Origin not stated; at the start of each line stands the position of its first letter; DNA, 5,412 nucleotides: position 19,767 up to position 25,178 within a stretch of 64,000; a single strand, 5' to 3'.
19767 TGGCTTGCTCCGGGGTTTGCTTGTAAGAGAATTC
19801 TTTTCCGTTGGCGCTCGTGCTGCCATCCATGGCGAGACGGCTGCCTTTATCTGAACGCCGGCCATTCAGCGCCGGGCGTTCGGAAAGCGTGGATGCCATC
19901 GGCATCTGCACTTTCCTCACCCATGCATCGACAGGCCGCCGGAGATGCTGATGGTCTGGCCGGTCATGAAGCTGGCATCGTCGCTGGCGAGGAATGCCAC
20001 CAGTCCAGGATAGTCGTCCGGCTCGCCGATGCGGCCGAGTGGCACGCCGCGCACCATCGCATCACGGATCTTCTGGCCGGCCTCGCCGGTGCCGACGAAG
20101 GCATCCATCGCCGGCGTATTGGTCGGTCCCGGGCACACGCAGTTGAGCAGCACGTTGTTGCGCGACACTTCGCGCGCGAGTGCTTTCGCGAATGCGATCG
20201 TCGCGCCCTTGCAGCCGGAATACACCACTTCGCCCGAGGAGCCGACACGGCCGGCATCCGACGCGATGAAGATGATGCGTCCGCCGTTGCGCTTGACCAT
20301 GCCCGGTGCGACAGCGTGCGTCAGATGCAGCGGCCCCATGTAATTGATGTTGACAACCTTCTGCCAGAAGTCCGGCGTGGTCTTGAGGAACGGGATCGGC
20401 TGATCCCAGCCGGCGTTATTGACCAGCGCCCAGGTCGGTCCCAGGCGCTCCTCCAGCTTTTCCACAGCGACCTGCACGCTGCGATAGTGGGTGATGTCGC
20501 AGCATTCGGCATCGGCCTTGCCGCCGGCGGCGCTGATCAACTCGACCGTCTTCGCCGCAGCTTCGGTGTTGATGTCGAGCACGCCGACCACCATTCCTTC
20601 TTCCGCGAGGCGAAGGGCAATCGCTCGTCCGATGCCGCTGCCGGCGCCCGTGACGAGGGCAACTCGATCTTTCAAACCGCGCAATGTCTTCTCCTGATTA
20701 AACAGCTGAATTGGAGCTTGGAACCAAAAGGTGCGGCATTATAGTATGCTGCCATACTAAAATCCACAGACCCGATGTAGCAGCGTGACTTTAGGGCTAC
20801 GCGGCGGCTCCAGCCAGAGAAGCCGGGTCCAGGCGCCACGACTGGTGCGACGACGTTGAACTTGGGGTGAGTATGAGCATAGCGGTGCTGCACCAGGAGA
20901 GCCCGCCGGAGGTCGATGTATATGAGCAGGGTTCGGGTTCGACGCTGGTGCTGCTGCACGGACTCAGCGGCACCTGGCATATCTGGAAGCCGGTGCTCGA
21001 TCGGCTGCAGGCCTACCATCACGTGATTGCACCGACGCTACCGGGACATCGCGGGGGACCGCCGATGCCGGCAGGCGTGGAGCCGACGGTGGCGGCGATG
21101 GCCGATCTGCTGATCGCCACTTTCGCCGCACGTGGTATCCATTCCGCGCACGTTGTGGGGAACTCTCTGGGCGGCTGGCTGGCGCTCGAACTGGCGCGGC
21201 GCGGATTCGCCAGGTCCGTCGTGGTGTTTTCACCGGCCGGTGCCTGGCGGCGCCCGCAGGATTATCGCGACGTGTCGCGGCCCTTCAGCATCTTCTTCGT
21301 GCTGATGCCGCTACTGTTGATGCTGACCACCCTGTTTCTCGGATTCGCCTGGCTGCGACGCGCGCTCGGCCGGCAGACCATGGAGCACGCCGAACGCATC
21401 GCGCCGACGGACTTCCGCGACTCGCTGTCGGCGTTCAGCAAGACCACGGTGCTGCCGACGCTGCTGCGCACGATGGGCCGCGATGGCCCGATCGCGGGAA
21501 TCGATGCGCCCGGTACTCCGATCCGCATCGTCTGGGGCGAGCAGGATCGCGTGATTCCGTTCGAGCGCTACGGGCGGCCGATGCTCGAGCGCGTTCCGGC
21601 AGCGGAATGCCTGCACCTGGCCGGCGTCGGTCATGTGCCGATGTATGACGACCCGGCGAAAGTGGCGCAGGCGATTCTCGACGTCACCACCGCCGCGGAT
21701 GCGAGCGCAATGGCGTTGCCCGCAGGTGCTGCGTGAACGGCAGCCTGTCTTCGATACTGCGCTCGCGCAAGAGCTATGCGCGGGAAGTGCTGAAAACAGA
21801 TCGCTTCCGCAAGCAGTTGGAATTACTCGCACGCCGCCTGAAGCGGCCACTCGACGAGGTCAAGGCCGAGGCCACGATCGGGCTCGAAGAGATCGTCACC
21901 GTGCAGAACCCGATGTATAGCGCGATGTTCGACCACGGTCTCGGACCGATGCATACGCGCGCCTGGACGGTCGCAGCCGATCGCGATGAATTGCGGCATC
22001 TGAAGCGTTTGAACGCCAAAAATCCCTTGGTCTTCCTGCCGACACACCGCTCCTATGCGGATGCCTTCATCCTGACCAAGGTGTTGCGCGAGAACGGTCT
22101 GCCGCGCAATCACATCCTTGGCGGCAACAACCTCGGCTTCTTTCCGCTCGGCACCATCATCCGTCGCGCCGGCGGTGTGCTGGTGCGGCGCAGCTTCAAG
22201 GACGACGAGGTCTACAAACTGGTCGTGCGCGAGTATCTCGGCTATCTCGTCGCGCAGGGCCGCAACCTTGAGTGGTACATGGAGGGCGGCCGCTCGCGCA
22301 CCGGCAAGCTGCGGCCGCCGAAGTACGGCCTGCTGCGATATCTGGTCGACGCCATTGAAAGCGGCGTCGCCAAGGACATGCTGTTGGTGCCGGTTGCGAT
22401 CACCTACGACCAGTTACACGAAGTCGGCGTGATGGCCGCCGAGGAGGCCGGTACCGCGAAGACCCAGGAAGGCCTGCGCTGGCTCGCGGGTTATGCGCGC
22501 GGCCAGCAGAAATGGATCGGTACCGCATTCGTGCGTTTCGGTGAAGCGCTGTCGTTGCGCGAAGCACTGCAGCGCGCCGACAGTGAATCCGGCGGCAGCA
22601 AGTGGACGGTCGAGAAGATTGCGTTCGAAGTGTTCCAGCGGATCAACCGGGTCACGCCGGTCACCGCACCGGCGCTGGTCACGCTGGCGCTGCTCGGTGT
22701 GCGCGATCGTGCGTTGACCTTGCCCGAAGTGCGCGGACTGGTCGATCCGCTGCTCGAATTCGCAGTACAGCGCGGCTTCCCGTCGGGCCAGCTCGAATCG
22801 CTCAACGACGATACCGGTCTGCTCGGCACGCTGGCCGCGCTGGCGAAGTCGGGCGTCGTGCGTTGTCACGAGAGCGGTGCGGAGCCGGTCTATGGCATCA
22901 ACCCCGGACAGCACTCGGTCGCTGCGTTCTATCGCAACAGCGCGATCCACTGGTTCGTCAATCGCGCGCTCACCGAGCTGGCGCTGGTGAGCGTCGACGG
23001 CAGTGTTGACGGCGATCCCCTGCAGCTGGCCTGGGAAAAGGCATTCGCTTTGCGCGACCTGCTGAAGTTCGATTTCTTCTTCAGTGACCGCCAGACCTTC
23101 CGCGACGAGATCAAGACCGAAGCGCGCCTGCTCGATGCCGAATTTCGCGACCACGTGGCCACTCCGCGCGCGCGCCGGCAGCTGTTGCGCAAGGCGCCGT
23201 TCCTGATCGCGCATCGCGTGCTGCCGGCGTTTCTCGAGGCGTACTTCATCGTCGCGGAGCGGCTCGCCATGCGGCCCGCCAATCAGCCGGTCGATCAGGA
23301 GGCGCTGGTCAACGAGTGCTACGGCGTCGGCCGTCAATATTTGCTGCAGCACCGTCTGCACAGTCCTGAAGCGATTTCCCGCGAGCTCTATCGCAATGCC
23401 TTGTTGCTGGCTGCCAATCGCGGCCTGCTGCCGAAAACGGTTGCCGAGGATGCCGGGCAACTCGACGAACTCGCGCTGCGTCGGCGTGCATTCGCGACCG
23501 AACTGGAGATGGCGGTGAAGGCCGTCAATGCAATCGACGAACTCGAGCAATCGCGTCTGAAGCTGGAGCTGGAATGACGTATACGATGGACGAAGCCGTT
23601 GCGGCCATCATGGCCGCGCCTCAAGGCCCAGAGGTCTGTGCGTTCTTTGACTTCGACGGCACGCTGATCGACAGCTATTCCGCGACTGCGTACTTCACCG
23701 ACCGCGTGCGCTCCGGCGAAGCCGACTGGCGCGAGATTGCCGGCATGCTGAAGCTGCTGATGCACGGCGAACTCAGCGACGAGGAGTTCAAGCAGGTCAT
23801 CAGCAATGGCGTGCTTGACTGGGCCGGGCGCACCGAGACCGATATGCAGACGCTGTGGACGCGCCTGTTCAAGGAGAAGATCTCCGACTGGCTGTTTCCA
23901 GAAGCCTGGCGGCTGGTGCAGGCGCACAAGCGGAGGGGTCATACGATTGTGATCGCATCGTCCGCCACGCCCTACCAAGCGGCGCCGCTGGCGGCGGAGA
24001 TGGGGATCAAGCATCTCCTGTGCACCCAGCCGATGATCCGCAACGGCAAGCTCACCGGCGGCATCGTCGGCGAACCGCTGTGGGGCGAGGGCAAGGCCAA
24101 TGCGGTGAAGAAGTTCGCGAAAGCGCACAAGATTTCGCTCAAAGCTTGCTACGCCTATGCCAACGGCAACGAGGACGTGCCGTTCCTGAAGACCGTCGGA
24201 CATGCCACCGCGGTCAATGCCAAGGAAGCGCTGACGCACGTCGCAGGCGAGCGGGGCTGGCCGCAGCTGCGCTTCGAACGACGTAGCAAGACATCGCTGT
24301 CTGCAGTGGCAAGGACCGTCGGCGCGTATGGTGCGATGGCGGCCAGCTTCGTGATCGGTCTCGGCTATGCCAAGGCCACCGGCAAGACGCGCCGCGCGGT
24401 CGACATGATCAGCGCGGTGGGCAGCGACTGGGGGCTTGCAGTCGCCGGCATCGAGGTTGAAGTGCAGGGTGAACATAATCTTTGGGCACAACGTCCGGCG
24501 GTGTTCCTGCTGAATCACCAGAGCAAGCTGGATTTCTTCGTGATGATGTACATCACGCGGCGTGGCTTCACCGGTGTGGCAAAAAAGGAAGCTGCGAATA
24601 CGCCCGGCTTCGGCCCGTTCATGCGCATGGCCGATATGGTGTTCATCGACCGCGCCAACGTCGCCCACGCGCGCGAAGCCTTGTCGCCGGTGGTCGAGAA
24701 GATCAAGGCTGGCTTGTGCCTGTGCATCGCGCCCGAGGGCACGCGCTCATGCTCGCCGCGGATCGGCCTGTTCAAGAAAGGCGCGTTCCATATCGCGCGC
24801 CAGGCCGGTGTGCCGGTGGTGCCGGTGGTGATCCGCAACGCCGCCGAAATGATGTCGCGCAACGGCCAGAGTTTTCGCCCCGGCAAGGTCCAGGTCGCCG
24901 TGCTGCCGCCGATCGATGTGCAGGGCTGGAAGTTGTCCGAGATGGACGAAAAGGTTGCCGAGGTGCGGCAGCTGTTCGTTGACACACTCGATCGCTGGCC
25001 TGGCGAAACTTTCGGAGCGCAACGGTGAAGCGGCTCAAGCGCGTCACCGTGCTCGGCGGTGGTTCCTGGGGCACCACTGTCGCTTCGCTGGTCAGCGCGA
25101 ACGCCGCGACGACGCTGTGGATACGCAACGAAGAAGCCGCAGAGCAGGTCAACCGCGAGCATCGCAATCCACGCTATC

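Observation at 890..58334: Recurrent GTATG-N4-CATAC palindrome in front of at least ten operons: candidate operator of a single undescribed lipid/hydrocarbon regulon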

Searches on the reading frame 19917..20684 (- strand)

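Call 10: search_protein_families(library=pfam, proteins=[window:19917-20684:-], max_evalue=0.00001)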
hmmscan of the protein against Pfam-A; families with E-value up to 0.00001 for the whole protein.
window:19917-20684:- (255 aa): 3 families
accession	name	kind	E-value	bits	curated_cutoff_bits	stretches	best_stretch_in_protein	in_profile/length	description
PF13561.12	adh_short_C2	-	1.7e-55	188.6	27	1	13-252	1-236/236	Enoyl-(Acyl carrier protein) reductase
PF00106.31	adh_short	-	9.4e-55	185.6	26.6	1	7-194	1-188/195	short chain dehydrogenase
PF08659.16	KR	-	4.2e-13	50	22.6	1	9-171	3-165/180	KR domain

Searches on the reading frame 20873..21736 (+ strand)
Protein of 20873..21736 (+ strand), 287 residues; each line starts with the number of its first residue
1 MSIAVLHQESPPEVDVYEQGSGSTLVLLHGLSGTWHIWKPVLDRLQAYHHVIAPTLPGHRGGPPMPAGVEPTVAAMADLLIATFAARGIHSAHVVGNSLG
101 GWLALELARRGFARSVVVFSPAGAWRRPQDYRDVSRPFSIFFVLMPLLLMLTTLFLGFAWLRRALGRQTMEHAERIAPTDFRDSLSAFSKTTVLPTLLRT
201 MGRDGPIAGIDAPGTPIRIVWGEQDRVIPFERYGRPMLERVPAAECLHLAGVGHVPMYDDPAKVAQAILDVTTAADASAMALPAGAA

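Call 11: search_protein_families(library=pfam, proteins=[window:20873-21736:+], max_evalue=0.00001)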
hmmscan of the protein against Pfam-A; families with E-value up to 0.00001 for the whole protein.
window:20873-21736:+ (287 aa): 2 families
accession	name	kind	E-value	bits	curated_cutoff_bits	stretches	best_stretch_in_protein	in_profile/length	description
PF12697.13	Abhydrolase_6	-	9.4e-25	89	26.3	1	25-267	1-217/217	Alpha/beta hydrolase family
PF00561.26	Abhydrolase_1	-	6.3e-13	49.4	25.8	1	24-110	2-89/245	alpha/beta hydrolase fold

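Call 38: find_related_loci(query=window:20873-21736:+, collection=metagenome_contigs, flank=6000)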
Query window:20873-21736:+ (287 aa) in metagenome_contigs; peptide patterns used: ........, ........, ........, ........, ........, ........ (x = any residue, [..] = any of these).
196 stretches matched a pattern; 133 encode a relative of the query (tblastn E <= 1e-3); the best 80 are kept; 80 distinct loci.
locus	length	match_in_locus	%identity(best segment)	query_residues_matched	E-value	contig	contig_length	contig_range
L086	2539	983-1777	78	15-279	7e-151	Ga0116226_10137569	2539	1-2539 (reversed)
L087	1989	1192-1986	66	13-277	2e-117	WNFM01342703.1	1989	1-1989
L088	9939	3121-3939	63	5-277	2e-108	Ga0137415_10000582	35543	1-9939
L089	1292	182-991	60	10-279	3e-108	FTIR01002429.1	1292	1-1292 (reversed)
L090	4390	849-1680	74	1-272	5e-117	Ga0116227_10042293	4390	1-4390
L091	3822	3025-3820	74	1-260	7e-112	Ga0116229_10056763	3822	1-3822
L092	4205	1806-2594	61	7-268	9e-98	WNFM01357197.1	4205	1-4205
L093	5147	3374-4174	67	15-281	2e-97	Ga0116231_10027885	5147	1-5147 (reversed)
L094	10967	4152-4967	62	1-273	5e-97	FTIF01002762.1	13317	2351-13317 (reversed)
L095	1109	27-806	60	20-279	6e-101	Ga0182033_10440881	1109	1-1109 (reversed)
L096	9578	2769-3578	59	8-279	8e-93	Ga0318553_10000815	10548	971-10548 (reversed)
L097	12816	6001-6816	57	1-272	2e-92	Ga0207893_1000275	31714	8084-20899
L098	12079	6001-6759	58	20-272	4e-92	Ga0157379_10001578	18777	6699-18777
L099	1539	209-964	58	20-271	1e-97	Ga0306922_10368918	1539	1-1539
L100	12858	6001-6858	58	1-287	3e-91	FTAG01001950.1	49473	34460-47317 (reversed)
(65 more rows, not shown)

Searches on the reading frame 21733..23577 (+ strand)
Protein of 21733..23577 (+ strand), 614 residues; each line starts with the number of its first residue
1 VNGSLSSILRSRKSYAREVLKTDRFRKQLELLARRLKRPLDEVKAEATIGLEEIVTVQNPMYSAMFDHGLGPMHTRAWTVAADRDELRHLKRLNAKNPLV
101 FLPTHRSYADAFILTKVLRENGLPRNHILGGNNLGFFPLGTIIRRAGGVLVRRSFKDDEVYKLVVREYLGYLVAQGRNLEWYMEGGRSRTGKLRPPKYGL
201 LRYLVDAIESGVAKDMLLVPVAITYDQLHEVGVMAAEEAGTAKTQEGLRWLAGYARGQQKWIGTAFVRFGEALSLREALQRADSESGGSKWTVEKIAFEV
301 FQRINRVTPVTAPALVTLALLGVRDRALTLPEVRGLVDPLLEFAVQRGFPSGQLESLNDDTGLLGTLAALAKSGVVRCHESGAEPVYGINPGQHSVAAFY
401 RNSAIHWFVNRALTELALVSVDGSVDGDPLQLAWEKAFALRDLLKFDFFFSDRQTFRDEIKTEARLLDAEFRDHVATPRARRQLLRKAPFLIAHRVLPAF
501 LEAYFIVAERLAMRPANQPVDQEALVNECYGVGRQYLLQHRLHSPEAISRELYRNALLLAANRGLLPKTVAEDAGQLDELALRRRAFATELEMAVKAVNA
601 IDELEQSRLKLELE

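Call 11: search_protein_families(library=pfam, proteins=[window:21733-23577:+], max_evalue=0.00001)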
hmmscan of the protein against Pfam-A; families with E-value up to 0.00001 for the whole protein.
window:21733-23577:+ (614 aa): 2 families
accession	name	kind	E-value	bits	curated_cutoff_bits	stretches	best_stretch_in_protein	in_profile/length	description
PF19277.4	GPAT_C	-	1.5e-71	242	25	1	234-567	1-342/344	Glycerol-3-phosphate acyltransferase C-terminal region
PF01553.26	Acyltransferase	-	5.1e-18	65.6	23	1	89-223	6-131/132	Acyltransferase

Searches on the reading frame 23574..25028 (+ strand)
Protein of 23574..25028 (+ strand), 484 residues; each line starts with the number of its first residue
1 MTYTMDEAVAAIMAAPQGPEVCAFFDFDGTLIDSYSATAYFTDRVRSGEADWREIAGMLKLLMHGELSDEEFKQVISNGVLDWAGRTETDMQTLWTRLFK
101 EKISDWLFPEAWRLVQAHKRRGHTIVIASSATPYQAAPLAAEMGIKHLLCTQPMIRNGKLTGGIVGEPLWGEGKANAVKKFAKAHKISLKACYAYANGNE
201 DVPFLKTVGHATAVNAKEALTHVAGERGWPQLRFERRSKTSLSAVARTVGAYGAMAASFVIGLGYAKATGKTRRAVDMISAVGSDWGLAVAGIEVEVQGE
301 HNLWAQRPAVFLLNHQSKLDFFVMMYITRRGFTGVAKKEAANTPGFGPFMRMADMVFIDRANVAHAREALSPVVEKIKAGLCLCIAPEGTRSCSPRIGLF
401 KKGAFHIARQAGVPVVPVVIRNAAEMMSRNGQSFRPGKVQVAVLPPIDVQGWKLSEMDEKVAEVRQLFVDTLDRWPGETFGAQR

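Call 11: search_protein_families(library=pfam, proteins=[window:23574-25028:+], max_evalue=0.00001)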
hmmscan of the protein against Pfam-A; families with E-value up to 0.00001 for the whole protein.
window:23574-25028:+ (484 aa): 4 families
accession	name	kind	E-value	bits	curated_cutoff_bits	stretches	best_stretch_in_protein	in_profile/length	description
PF01553.26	Acyltransferase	-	1.6e-33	115.7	23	1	295-420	2-131/132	Acyltransferase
PF12710.13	HAD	-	1.8e-33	117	27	1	23-206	1-189/189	haloacid dehalogenase-like hydrolase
PF00702.32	Hydrolase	-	1.7e-11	45.3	26.4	1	23-209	4-191/191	haloacid dehalogenase-like hydrolase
PF08282.18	Hydrolase_3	-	4.4e-07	30.3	20.9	0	174-224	188-239/255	haloacid dehalogenase-like hydrolase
